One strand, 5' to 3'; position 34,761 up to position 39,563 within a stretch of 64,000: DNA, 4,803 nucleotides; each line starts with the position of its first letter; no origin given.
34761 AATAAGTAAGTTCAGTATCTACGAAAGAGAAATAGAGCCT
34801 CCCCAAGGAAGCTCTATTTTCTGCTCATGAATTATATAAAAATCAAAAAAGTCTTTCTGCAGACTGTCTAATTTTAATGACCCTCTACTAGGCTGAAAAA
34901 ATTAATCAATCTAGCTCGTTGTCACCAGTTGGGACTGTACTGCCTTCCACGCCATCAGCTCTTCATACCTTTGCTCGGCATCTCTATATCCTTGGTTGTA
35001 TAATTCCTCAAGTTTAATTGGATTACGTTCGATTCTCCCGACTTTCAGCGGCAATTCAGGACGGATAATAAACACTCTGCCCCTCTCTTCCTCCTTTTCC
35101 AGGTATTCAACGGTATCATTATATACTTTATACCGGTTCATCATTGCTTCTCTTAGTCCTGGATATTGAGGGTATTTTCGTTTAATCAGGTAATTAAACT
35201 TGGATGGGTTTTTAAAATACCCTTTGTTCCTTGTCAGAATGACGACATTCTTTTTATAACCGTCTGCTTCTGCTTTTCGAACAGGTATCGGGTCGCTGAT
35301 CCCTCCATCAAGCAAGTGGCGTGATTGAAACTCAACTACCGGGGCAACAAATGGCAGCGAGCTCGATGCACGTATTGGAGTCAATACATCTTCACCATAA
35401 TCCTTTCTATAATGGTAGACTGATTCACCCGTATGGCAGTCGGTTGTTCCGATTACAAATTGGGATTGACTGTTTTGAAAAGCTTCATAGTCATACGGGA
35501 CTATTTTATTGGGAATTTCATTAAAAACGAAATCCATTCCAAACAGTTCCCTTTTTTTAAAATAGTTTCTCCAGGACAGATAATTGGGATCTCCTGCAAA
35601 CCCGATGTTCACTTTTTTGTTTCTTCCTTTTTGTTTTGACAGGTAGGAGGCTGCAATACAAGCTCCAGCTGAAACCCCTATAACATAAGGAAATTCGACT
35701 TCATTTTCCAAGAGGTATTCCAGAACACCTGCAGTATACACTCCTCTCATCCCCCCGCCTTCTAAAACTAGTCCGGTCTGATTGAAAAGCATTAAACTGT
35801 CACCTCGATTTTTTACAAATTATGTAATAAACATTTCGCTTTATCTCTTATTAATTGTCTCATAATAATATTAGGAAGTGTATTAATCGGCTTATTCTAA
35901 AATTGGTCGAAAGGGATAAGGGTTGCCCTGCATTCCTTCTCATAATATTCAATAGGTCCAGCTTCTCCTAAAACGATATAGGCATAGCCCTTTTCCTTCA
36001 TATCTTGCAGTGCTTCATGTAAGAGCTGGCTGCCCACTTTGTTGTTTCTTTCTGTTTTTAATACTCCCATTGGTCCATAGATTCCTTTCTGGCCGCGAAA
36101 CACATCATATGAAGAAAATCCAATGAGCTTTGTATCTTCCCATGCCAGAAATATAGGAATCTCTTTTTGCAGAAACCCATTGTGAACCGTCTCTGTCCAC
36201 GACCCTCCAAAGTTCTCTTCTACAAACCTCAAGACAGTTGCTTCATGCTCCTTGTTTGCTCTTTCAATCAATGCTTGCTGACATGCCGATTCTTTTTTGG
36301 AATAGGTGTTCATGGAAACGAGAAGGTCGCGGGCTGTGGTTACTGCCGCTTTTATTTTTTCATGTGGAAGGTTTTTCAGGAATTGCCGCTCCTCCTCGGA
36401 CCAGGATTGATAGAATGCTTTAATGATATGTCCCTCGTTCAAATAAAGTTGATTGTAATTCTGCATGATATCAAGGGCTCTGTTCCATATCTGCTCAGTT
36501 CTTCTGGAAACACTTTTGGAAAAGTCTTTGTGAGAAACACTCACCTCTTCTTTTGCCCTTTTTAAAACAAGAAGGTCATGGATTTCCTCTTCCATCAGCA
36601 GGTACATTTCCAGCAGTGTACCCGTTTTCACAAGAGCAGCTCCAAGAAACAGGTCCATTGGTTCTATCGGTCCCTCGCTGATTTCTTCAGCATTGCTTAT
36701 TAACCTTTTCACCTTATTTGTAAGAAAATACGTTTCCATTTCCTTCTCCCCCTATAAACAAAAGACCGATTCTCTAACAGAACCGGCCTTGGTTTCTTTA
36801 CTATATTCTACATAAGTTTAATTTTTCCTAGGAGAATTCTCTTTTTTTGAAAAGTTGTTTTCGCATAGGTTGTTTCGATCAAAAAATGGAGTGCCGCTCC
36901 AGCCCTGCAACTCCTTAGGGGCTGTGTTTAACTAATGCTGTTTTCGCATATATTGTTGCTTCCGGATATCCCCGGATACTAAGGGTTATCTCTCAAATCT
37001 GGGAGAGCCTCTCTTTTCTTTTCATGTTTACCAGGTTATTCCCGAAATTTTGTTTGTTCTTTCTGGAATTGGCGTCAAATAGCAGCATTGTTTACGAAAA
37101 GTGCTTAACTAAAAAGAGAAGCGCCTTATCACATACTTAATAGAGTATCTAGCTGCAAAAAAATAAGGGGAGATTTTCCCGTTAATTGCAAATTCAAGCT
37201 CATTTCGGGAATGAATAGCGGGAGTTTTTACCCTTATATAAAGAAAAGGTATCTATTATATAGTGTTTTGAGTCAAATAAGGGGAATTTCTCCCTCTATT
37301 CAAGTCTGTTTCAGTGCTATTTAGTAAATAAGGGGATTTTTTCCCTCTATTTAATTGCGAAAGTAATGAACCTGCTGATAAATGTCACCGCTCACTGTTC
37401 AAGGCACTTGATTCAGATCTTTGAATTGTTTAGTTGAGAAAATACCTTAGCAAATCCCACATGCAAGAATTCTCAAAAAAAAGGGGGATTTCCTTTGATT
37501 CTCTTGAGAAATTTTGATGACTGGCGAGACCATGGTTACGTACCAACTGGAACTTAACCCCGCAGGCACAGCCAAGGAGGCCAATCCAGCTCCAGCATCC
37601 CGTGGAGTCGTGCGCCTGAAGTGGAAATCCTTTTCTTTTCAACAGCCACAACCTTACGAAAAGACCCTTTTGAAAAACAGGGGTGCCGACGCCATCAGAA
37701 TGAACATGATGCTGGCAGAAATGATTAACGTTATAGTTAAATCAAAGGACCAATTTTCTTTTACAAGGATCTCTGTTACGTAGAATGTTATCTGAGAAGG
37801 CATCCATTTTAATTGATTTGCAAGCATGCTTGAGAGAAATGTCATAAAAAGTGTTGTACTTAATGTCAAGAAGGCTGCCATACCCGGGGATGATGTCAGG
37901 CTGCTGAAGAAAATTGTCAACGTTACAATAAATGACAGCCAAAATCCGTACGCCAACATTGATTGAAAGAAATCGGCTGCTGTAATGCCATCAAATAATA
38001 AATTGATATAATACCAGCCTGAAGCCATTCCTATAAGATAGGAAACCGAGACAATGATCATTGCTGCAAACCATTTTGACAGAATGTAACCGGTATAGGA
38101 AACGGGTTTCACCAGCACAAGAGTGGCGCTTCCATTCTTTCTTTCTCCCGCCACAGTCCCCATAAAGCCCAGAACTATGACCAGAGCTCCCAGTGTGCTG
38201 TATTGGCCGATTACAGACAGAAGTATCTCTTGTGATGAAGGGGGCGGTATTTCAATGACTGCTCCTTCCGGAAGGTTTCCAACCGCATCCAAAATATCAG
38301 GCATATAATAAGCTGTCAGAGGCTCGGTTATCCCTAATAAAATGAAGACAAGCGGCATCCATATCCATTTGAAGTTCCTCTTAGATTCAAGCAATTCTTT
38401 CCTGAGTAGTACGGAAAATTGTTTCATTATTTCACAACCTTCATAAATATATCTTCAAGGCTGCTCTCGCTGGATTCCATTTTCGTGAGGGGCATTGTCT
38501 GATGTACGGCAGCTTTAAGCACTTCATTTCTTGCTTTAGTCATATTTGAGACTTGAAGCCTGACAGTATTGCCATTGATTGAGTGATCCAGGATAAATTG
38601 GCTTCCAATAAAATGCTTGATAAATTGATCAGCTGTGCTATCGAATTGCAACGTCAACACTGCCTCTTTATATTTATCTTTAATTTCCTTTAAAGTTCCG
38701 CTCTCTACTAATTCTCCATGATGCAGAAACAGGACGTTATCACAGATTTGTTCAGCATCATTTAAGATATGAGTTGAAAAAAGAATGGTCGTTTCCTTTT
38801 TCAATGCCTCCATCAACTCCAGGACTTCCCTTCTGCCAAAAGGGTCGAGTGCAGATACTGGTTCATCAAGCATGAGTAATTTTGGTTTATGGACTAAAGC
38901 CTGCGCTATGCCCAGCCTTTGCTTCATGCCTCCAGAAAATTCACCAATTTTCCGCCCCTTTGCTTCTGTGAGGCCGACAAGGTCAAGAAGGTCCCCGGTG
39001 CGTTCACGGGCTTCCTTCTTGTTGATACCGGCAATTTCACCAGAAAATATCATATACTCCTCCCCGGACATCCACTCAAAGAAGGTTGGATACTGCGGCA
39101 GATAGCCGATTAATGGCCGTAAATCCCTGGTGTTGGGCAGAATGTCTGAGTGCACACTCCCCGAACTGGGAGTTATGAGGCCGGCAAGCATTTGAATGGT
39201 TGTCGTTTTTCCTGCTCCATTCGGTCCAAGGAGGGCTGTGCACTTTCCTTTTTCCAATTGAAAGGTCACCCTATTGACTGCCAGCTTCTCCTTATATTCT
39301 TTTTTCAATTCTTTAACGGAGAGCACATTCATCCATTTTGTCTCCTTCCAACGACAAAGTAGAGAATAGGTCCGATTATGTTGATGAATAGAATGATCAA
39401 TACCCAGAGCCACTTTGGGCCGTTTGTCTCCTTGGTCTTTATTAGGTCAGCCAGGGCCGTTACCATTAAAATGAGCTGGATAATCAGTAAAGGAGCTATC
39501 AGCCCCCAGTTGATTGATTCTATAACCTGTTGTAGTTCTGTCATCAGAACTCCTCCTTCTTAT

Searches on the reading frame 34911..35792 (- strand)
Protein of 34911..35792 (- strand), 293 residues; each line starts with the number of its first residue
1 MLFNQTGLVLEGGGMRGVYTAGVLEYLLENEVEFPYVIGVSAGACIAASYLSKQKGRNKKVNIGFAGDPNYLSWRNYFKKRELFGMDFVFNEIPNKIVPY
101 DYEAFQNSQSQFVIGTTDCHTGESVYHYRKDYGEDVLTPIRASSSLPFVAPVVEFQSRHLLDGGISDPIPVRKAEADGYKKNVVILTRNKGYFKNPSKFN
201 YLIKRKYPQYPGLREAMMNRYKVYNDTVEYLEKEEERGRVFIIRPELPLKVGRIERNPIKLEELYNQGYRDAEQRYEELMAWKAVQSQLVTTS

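Call 64: search_protein_families(library=pfam, max_evalue=1e-8, proteins=[window:34911-35792:-])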
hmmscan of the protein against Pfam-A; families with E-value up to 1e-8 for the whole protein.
window:34911-35792:- (293 aa): 2 families
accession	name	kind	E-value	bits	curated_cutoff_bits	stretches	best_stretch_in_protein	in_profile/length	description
PF01734.28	Patatin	-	2.2e-24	87.2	27.7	1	8-173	1-189/191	Patatin-like phospholipase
PF19890.4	DUF6363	-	2.2e-24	85.5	26.4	1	210-282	1-73/75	Domain of unknown function (DUF6363)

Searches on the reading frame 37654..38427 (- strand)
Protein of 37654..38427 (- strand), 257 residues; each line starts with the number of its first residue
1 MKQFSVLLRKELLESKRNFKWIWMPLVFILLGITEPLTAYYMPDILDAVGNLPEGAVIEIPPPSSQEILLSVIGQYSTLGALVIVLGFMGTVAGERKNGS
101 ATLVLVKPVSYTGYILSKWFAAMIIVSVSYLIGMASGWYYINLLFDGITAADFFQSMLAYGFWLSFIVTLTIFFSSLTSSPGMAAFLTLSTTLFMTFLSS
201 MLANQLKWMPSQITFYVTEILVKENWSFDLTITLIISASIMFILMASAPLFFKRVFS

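Call 64: search_protein_families(library=pfam, max_evalue=1e-8, proteins=[window:37654-38427:-])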
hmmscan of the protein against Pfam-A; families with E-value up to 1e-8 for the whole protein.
window:37654-38427:- (257 aa): 1 family
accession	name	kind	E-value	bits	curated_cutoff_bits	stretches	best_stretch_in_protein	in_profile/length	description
PF12679.13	ABC2_membrane_2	-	3.2e-11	43.5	27.2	1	7-205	3-205/283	ABC-2 family transporter protein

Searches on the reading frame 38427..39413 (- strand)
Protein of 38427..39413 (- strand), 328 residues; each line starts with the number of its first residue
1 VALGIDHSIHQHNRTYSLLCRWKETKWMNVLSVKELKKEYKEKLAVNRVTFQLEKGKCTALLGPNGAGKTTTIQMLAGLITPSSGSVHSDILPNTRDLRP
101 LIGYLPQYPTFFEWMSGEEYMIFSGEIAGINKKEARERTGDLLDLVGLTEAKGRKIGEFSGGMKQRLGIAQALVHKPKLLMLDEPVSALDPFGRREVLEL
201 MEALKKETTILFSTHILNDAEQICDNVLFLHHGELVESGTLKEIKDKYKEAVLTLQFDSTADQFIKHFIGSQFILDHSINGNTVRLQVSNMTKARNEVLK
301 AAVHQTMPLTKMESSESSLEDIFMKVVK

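Call 64: search_protein_families(library=pfam, max_evalue=1e-8, proteins=[window:38427-39413:-])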
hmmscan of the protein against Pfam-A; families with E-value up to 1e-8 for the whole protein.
window:38427-39413:- (328 aa): 3 families
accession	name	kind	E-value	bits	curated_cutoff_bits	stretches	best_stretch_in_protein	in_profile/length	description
PF00005.33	ABC_tran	-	5.1e-32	111.8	25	1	47-186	2-136/137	ABC transporter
PF13304.12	AAA_21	-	1.3e-13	52.2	27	0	147-216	226-299/304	AAA domain, putative AbiEii toxin, Type IV TA system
PF13732.12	DrrA1-3_C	-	3.1e-13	50.7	27.4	1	239-327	1-81/81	ATP-binding protein DrrA1-3-like, C-terminal domain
